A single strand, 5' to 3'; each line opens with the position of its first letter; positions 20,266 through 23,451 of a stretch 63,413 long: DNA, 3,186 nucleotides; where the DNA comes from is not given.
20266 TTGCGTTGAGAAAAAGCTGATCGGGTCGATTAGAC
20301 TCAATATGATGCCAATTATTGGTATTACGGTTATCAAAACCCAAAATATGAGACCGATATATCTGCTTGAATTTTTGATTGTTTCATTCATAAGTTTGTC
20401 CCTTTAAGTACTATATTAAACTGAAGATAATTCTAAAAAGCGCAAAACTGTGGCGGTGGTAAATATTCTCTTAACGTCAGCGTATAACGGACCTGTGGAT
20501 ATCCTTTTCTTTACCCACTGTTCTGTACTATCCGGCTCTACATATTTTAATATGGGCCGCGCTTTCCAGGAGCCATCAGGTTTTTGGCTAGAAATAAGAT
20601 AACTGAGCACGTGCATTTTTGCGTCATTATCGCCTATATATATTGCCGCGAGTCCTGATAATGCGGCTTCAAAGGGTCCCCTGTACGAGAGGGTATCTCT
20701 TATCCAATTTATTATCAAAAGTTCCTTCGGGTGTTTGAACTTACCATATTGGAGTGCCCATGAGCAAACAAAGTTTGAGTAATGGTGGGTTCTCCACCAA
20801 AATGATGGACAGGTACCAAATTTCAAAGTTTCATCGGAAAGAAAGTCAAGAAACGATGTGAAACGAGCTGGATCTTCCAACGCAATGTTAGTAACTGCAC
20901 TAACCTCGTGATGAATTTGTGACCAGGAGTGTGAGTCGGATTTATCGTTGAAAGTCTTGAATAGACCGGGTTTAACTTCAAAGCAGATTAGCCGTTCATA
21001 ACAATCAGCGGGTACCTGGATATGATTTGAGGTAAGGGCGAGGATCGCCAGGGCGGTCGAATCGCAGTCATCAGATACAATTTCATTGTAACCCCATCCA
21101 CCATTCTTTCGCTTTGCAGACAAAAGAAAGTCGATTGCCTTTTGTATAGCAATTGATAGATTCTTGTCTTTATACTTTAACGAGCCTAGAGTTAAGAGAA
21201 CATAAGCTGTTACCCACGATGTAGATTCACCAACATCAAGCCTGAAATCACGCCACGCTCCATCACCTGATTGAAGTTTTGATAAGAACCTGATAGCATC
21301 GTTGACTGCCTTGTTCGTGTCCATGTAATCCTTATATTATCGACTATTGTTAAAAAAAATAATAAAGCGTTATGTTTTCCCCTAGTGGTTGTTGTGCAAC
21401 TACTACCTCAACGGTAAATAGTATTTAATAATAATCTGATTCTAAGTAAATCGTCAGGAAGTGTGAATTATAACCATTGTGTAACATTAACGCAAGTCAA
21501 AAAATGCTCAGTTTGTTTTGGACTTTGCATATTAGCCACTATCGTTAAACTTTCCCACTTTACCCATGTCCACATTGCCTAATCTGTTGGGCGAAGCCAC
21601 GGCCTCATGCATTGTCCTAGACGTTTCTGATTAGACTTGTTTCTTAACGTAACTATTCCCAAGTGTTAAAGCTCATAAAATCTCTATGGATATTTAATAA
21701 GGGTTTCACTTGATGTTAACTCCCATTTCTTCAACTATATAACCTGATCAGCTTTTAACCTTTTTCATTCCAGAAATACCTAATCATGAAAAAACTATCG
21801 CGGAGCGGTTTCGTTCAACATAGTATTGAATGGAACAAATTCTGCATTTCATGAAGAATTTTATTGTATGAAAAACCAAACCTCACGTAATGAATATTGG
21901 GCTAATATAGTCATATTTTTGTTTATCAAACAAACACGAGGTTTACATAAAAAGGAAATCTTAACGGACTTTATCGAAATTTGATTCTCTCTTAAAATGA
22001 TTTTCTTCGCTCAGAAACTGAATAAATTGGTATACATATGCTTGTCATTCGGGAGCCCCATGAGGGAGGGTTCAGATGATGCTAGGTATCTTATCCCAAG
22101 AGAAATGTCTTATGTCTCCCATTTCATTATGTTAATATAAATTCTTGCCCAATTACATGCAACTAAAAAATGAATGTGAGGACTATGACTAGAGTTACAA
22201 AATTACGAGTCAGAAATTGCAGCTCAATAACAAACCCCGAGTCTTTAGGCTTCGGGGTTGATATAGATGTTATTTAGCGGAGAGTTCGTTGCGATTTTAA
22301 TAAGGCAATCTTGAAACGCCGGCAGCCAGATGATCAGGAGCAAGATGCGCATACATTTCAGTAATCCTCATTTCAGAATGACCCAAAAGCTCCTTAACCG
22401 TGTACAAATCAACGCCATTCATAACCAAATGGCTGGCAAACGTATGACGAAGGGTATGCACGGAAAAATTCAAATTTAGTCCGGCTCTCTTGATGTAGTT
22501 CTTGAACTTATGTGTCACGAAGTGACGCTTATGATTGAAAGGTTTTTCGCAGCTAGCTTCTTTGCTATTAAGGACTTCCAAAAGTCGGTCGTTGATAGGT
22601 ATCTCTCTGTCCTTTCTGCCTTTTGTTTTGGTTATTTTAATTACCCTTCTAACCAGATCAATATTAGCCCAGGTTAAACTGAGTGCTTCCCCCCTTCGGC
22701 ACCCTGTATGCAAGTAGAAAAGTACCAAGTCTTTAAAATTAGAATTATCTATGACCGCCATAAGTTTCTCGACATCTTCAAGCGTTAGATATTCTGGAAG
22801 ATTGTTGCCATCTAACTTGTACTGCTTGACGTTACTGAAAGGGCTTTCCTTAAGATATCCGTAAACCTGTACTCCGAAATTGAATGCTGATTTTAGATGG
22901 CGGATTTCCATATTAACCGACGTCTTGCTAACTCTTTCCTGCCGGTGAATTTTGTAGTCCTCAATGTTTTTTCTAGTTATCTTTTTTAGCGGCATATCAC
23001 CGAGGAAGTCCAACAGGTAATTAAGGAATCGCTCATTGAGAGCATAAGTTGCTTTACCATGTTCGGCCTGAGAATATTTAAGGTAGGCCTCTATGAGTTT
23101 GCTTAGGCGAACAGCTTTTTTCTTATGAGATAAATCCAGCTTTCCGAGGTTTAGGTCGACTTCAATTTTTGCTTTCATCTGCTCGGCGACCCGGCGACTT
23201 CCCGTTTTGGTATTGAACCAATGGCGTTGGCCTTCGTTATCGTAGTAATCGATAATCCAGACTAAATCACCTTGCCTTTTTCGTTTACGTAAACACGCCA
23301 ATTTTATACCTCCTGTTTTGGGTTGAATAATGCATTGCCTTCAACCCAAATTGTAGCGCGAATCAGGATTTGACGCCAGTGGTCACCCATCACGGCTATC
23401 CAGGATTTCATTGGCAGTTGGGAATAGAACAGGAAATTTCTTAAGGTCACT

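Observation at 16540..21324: Integrase-proximal four-gene operon: QW-repeat cyclase-like protein, DedA/TVP38, class-I isoprenoid-synthase-like protein, and a 708-aa APH-fold kinase fusion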

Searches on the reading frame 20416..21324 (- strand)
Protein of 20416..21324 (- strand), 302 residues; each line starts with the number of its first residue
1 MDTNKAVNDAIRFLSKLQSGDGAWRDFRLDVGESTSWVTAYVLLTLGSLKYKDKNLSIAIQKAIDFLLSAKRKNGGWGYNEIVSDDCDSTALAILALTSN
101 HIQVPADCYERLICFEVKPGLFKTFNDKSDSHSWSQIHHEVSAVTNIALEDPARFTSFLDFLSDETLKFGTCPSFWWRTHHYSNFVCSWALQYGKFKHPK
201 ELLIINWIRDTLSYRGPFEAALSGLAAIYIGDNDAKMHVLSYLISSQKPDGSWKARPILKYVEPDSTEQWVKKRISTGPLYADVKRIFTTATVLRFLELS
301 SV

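Call 3: search_protein_families(library=pfam, proteins=[window:20416-21324:-], max_evalue=1)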
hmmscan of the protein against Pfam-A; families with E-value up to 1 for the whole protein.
window:20416-21324:- (302 aa): 6 families
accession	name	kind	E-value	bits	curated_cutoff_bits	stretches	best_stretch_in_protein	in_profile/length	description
PF13243.12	SQHop_cyclase_C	-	7.8e-09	35.4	26.1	1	2-80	156-229/319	Squalene-hopene cyclase C-terminal domain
PF07678.20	TED_complement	-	1.4e-05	24.8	22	1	17-80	75-136/312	A-macroglobulin TED domain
PF13249.12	SQHop_cyclase_N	-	0.00067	19.4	26.2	1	8-97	2-84/291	Squalene-hopene cyclase N-terminal domain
PF09492.16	Pec_lyase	-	0.0032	17.2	22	1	52-77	56-81/292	Pectic acid lyase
PF00432.27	Prenyltrans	-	0.023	14.6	26.5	1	8-94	53-136/304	Prenyltransferase alpha-alpha toroid domain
PF05004.19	IFRD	-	0.069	12.5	25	1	88-164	88-164/306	Interferon-related developmental regulator (IFRD)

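Call 4: search_protein_families(library=padloc, proteins=[window:20416-21324:-], max_evalue=1)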
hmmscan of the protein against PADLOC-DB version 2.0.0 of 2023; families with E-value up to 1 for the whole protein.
window:20416-21324:- (302 aa): 1 family
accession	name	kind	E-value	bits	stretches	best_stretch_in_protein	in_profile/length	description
PDLC02572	DrmA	-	0.07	9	1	233-278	496-542/1043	DrmA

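Call 5: search_protein_families(library=ncbifam, proteins=[window:20416-21324:-], max_evalue=1)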
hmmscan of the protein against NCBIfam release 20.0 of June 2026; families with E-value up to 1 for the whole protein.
window:20416-21324:- (302 aa): 6 families
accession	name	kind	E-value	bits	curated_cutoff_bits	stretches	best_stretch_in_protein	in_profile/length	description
NF053823.1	SCO2321_fam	equivalog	5.6e-11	42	300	1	8-101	66-162/405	SCO2321 family membrane protein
TIGR01787.1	squalene_cyclas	subfamily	2.8e-10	39.5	322.7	2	3-80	457-530/622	squalene/oxidosqualene cyclases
TIGR01507.1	hopene_cyclase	equivalog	1.2e-06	27.2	431.1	1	4-80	473-544/640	squalene--hopene cyclase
TIGR03463.1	osq_cycl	subfamily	1.8e-05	23.3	851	1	4-79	476-546/634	2,3-oxidosqualene cyclase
TIGR04277.1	squa_tetra_cyc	equivalog_domain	0.11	11.1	500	0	7-81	459-528/624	tetrahymanol synthase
NF053732.1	HyalteLyHylBENTFA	equivalog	0.11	10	1350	1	13-75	279-339/1000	hyaluronate lyase HylB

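Call 92: search_solved_structures(query=A3, max_evalue=1, show_alignments=3)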
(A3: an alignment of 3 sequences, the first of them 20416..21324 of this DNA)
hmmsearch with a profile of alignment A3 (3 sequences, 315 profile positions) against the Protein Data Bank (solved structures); distinct sequences matched with E-value up to 1: 23.
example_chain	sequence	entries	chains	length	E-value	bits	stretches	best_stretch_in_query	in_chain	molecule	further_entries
8pak_A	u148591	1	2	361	1.3e-25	93.2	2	14-195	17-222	Squalene--hopene cyclase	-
6ij1_A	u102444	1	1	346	4.6e-25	91.5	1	11-310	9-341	Prenylcyclase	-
6sbf_A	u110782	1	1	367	5.4e-23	84.7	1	10-308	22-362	MstE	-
6sbb_A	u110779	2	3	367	9e-23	83.9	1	10-308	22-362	MstE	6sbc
6sbg_A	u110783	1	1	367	1.1e-22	83.6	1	10-308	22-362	MstE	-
8paj_A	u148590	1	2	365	5.4e-22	81.4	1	12-308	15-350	Squalene-hopene/tetraprenyl-beta-curcumene cyclase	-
6sbe_A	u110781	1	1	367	7.4e-22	80.9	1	10-308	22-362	MstE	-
6sbd_A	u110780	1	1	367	1.5e-21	80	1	10-308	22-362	MstE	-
1gsz_A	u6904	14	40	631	6e-13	51.7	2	8-111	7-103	SQUALENE--HOPENE CYCLASE | SQUALENE-HOPENE CYCLASE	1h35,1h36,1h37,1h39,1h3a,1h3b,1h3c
3sqc_A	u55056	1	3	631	7e-13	51.4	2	8-111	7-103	SQUALENE--HOPENE CYCLASE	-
2sqc_A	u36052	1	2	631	7e-13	51.4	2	8-111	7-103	SQUALENE-HOPENE CYCLASE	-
7xq4_A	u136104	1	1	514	2.6e-09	39.7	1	10-124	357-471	SQHop_cyclase_C domain-containing protein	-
7xr7_A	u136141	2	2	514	6.9e-09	38.3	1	10-124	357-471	SQHop_cyclase_C domain-containing protein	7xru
8zg1_A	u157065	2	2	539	7.1e-09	38.3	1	10-124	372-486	Squalene cyclase C-terminal domain-containing protein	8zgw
7xqz_A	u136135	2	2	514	8.1e-09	38.1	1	10-124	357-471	SQHop_cyclase_C domain-containing protein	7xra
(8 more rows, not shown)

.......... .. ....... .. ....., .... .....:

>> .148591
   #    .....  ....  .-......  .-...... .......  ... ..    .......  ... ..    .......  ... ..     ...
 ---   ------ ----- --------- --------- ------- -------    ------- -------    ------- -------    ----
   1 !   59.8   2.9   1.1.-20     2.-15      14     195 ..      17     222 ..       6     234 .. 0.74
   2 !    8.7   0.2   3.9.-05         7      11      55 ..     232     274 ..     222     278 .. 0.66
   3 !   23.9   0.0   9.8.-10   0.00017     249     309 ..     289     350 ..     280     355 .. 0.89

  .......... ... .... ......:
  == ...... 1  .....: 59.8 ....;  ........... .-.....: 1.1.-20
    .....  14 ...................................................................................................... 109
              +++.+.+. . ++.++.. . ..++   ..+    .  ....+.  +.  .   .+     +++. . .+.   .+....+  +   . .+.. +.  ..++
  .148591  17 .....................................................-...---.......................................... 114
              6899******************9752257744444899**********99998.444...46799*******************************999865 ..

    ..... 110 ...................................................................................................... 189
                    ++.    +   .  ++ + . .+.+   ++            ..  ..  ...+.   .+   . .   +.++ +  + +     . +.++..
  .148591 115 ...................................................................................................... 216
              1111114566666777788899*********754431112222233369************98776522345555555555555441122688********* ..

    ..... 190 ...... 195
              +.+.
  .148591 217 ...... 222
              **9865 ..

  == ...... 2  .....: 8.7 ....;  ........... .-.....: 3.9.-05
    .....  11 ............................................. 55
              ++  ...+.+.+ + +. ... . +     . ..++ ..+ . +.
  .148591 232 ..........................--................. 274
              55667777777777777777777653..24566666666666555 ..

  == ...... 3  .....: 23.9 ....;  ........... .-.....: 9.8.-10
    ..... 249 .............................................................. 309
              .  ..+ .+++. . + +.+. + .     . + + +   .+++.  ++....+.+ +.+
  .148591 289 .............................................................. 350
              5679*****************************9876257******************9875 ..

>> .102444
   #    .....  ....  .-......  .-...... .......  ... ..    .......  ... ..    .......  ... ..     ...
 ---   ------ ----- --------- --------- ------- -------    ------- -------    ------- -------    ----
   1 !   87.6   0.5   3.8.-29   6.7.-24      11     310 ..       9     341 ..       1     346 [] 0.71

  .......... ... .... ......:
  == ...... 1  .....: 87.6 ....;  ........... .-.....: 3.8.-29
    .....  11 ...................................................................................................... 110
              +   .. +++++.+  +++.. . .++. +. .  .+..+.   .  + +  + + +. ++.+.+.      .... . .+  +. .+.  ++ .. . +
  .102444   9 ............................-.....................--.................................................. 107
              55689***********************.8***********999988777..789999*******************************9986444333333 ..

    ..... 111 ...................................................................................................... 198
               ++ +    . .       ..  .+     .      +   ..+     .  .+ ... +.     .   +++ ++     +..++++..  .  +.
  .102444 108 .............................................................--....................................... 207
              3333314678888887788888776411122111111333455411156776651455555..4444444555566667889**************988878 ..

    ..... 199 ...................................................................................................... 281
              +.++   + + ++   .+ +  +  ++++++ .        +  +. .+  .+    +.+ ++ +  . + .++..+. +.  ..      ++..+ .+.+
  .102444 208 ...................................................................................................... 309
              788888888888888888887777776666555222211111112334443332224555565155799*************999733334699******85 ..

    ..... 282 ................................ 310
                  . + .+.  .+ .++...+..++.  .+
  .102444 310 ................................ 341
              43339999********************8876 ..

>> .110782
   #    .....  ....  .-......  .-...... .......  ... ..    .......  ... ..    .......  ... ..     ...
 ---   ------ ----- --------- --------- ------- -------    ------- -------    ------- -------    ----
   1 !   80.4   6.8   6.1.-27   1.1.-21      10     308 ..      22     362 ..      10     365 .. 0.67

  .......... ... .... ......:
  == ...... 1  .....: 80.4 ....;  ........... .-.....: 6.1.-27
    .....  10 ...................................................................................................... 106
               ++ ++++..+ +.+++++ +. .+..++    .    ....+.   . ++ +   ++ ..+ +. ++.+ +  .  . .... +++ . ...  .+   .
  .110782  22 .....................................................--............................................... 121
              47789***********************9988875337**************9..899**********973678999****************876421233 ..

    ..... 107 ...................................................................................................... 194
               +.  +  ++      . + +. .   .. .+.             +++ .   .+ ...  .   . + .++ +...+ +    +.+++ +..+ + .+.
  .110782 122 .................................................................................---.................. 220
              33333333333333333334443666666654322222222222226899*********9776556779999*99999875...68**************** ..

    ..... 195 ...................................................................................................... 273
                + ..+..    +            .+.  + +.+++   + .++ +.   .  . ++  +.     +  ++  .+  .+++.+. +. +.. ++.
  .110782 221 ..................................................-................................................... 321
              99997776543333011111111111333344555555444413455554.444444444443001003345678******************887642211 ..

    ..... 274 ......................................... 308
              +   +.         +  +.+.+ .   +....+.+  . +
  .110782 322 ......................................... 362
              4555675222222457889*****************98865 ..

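Call 111: search_dna_similar(query=window:20416-21324:-, collection=plasmids, mode=protein, max_evalue=0.00001, max_rows=12)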
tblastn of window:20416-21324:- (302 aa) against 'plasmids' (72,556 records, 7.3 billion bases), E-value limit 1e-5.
Records with a match: 1; places in all: 1; records where one place covers at least 80% of the query: 1.
Best place of each record, by identity: <60% 1.
By first word of the organism name: Deinococcus 1.
By predicted mobility (MOB-suite, as given by PLSDB): mobilizable 1.
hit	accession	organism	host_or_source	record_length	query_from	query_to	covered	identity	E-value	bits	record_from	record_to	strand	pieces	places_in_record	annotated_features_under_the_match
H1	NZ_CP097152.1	Deinococcus sp. QL22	-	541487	3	297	98%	28.3%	7e-17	88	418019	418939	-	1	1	prenyltransferase/squalene oxidase repeat-containing protein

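Call 112: get_annotated_region(hit=H1, flank=7000)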
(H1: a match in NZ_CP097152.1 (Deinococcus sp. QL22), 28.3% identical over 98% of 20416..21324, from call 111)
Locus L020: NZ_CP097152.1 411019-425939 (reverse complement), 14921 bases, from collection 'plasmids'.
description: Deinococcus sp. QL22 plasmid unnamed2, complete sequence
organism: Deinococcus sp. QL22 (NCBI taxid 2939437)
taxonomy: Bacteria; Deinococcota; Deinococci; Deinococcales; Deinococcaceae; Deinococcus; Deinococcus sp. QL22
host: -; source: -; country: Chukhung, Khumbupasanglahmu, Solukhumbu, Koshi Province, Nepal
typing (MOB-suite, as given by PLSDB): mobilizable; relaxase MOBP
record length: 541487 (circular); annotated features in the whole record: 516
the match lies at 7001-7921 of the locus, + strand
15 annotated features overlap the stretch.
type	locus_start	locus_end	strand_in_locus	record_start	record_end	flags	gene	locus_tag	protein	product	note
CDS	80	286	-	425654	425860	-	-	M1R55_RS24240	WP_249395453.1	hypothetical protein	-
CDS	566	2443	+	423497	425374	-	-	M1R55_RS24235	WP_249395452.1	EAL domain-containing protein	-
CDS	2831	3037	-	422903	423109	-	-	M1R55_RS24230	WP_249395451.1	hypothetical protein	-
CDS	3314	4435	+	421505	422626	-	-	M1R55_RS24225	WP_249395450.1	NAD(P)-binding domain-containing protein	-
CDS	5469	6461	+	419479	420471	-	-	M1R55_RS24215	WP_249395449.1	asparaginase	-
CDS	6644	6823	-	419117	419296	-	-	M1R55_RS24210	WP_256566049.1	transposase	-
CDS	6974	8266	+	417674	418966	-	-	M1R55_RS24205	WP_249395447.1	prenyltransferase/squalene oxidase repeat-containing protein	-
CDS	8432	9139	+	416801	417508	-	-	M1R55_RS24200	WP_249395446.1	hypothetical protein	-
CDS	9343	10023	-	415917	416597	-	-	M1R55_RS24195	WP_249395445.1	winged helix-turn-helix transcriptional regulator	-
CDS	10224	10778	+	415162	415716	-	-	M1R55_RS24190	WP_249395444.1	dihydrofolate reductase family protein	-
CDS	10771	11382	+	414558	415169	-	-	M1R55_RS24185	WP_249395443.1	dihydrofolate reductase family protein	-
CDS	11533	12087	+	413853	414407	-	-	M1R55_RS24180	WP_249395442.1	dihydrofolate reductase family protein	-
CDS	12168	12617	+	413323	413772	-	-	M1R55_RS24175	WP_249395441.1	VOC family protein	-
CDS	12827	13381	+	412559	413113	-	-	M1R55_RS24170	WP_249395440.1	dihydrofolate reductase family protein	-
CDS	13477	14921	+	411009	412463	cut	-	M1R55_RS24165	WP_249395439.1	MDR family MFS transporter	GO:0055085 - transmembrane transport [Evidence IEA]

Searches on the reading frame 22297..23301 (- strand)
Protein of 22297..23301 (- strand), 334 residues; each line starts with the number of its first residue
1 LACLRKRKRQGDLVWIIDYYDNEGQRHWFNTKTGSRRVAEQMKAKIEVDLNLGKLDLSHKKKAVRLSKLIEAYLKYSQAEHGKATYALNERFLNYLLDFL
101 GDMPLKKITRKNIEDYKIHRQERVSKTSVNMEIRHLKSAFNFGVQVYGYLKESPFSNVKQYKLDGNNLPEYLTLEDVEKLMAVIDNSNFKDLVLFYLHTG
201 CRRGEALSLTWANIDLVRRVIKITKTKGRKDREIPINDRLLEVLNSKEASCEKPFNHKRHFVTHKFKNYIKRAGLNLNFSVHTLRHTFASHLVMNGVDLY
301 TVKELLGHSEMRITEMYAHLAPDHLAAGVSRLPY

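Call 52: search_protein_families(library=pfam, proteins=[window:22297-23301:-], max_evalue=0.001)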
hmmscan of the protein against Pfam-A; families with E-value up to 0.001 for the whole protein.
window:22297-23301:- (334 aa): 4 families
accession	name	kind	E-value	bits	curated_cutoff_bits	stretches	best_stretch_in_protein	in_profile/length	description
PF00589.27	Phage_integrase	-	6.8e-31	107.8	27.1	1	171-322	2-170/172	Phage integrase family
PF13102.12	Phage_int_SAM_5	-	2.7e-08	34.5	22.3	1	67-158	3-96/98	Phage integrase SAM-like domain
PF24624.1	Int_N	-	2.7e-07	31.7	27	1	65-162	4-100/100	Phage integrase, N-terminal domain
PF14659.12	Phage_int_SAM_3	-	0.00014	22.4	22.6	1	66-116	2-53/58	Phage integrase, N-terminal SAM-like domain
